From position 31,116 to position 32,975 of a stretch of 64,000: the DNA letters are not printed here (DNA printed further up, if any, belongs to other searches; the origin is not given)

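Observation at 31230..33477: AT-rich single-gene island with a MORC-like GHKL ATPase and a terminator-delimited noncoding unit, inserted between ruvB and yebC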

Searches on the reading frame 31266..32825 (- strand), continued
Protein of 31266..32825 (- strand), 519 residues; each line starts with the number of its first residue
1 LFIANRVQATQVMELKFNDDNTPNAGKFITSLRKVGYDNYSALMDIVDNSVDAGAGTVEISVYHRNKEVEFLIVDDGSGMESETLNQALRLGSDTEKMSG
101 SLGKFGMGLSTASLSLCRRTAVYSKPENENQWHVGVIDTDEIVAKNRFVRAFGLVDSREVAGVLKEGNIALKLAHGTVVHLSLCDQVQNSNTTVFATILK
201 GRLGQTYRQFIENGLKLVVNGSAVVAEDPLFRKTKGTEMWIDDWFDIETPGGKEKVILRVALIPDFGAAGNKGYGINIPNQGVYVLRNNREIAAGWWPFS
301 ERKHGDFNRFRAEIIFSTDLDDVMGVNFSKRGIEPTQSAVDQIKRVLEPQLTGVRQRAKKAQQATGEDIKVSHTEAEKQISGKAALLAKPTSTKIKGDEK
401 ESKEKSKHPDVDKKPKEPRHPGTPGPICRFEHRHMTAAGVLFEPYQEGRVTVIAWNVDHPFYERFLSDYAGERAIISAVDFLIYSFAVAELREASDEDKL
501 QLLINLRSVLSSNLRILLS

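Call 52: fold_search(model_id=the predicted structure, library=pdb)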
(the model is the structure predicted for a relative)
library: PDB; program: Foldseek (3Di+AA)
matches with E <= 10: 1073; with E <= 0.001: 469
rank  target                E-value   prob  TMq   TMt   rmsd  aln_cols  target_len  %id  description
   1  7k7t_A                2.3e-15  1.00  0.47  0.60   5.2       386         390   16  Crystal structure of human MORC4 ATPase-CW in complex with AMPPNP (released 2020-11-11)
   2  6o1e                  2.7e-15  1.00  0.46  0.53   6.7       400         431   14  The crystal structure of human MORC3 ATPase-CW in complex with AMPPNP (released 2019-03-20)
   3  5ix1_B                3.4e-15  1.00  0.47  0.56   6.6       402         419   13  Crystal structure of mouse Morc3 ATPase-CW cassette in complex with AMPPNP and H3K4me3 peptide (released 2016-08-17)
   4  7k7t_B                3.4e-15  1.00  0.46  0.59   5.7       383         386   16  Crystal structure of human MORC4 ATPase-CW in complex with AMPPNP (released 2020-11-11)
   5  5ix2_A                6.8e-15  1.00  0.46  0.54   6.9       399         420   13  Crystal structure of mouse Morc3 ATPase-CW cassette in complex with AMPPNP and unmodified H3 peptide (released 2016-08-17)
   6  5ix2_B                7.7e-15  1.00  0.45  0.53  11.8       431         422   13  Crystal structure of mouse Morc3 ATPase-CW cassette in complex with AMPPNP and unmodified H3 peptide (released 2016-08-17)
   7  5ix1_A                1.1e-14  1.00  0.44  0.53   7.4       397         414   13  Crystal structure of mouse Morc3 ATPase-CW cassette in complex with AMPPNP and H3K4me3 peptide (released 2016-08-17)
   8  9cdj_B                1.6e-14  1.00  0.48  0.53   6.3       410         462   11  MORC2 ATPase with DNA (released 2025-07-09)
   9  9cdh_B                2.2e-14  1.00  0.47  0.51   6.4       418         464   11  MORC2 PD mutant with DNA (released 2025-07-09)
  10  9cdj_A                4.3e-14  1.00  0.47  0.51   5.7       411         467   11  MORC2 ATPase with DNA (released 2025-07-09)
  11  9cdh_A                6.1e-14  1.00  0.46  0.49   6.8       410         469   12  MORC2 PD mutant with DNA (released 2025-07-09)
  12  8gae_B                9.1e-14  1.00  0.42  0.35  12.7       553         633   12  Hsp90 provides platform for CRaf dephosphorylation by PP5 (released 2023-04-26)
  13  7exp_B                1.4e-13  1.00  0.42  0.37   6.5       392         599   12  Crystal structure of zebrafish TRAP1 with AMPPNP and MitoQ (released 2022-01-05)
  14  6mw7_A                1.8e-13  1.00  0.46  0.45   6.7       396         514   13  Crystal structure of ATPase module of SMCHD1 bound to ATP (released 2019-09-11)
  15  6mw7_D                1.8e-13  1.00  0.45  0.46   6.4       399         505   14  Crystal structure of ATPase module of SMCHD1 bound to ATP (released 2019-09-11)
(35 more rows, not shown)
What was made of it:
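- On Type III toxin-antitoxin: The fold is GHKL/MORC (call 52).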

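Call 67: search_dna_similar(query=P0001, collection=plasmids, mode=protein, max_rows=15)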
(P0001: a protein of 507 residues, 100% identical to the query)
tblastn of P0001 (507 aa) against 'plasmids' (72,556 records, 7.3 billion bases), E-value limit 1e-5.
Records with a match: 58; places in all: 63; records where one place covers at least 80% of the query: 9.
Best place of each record, by identity: <60% 58.
By first word of the organism name: Rhizobium 7; Agrobacterium 5; Vibrio 3; Roseivivax 2; Azospirillum 2; Hymenobacter 2; Ensifer 2; Trichormus 2; Marinobacter 1; Burkholderia 1; and 31 more.
By predicted mobility (MOB-suite, as given by PLSDB): non-mobilizable 34; conjugative 13; mobilizable 11.
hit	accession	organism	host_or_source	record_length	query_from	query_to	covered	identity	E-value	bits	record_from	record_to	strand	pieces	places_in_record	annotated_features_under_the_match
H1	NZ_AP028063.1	Marinobacter shengliensis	-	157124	11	506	98%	26.2%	2e-28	127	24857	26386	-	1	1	ATP-binding protein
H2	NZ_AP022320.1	Burkholderia sp. THE68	Togo hemipterus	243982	9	506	98%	25.8%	6e-27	123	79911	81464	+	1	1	ATP-binding protein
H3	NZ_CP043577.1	Pseudomonas putida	bacterial isolate,biofilm reactor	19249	9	506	98%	24.6%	7e-23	110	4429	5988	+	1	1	ATP-binding protein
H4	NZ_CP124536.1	Fuscovulum ytuae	pure culture,sediment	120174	9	506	98%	23.9%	1e-25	119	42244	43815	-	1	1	ATP-binding protein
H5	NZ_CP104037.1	Rhizobium sp. SRDI969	Pisum sativum,Cell culture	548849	11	484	93%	24.6%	1e-24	115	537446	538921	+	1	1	ATP-binding protein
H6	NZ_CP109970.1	Agrobacterium salinitolerans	-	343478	11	479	93%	24.8%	4e-23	111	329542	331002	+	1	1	ATP-binding protein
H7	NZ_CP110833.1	Agrobacterium sp. 13-2099-1-2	quaking aspen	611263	11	484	93%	24.2%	2e-23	112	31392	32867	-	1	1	ATP-binding protein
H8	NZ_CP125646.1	Rhizobium sp. BT03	Phaseolus vulgaris,Pure culture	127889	11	484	93%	24.0%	2e-23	112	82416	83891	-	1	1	ATP-binding protein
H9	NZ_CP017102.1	Rhizobium gallicum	Phaseolus vulgaris,Whole ...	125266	11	484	93%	24.0%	2e-23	112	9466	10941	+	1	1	ATP-binding protein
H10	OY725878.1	Subdoligranulum variabile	-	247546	11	336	64%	29.8%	2e-17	93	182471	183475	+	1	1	record has no annotation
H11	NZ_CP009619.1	Vibrio coralliilyticus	Shellfish Hatchery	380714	12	382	73%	26.0%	3e-18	96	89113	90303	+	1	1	ATP-binding protein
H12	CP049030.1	Rhodobacteraceae bacterium SC52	Apostichopus japonicus,pure ...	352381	3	337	66%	28.4%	2e-20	102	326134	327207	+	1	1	hypothetical protein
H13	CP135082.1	Agrobacterium pusense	Single cell,Heavy rainforest soil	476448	11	348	67%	28.1%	1e-19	100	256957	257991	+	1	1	record has no annotation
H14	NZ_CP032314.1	Pannonibacter phragmitetus BB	cell culture,soil under ...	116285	2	320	63%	29.3%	1e-10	72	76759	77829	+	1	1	ATP-binding protein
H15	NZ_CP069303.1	Shinella sp. PSBB067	monoisolate,Minnesota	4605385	8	358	69%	26.6%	4e-23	111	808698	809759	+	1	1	none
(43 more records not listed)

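Call 68: search_dna_similar(query=P0001, collection=phages, mode=protein, max_rows=15)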
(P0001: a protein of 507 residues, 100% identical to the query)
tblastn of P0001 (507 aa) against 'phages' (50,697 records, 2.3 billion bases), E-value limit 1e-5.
Records with a match: 4; places in all: 4; records where one place covers at least 80% of the query: 0.
Best place of each record, by identity: <60% 4.
By first word of the organism name: Bacteriophage 3; Pseudomonas 1.
By host as written in the record: - 3; Pseudomonas aeruginosa 20-0447 1.
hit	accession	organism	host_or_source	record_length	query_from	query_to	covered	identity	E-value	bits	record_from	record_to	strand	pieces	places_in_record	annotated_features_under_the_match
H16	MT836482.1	Bacteriophage sp.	human fecal samples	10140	8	336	65%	28.5%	1e-23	110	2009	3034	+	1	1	record has no annotation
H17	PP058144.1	Pseudomonas phage PfAC20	Pseudomonas aeruginosa 20-0447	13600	21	382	71%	24.3%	7e-8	61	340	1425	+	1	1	ATP-binding protein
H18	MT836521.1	Bacteriophage sp.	human fecal samples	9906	11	318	61%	26.7%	3e-17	91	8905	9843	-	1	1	record has no annotation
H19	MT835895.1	Bacteriophage sp.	human fecal samples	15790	8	336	65%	25.0%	2e-15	86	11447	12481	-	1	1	record has no annotation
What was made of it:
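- Tried and rejected: Only ~25%-identical proteins named "ATP-binding protein" (calls 67, 68).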
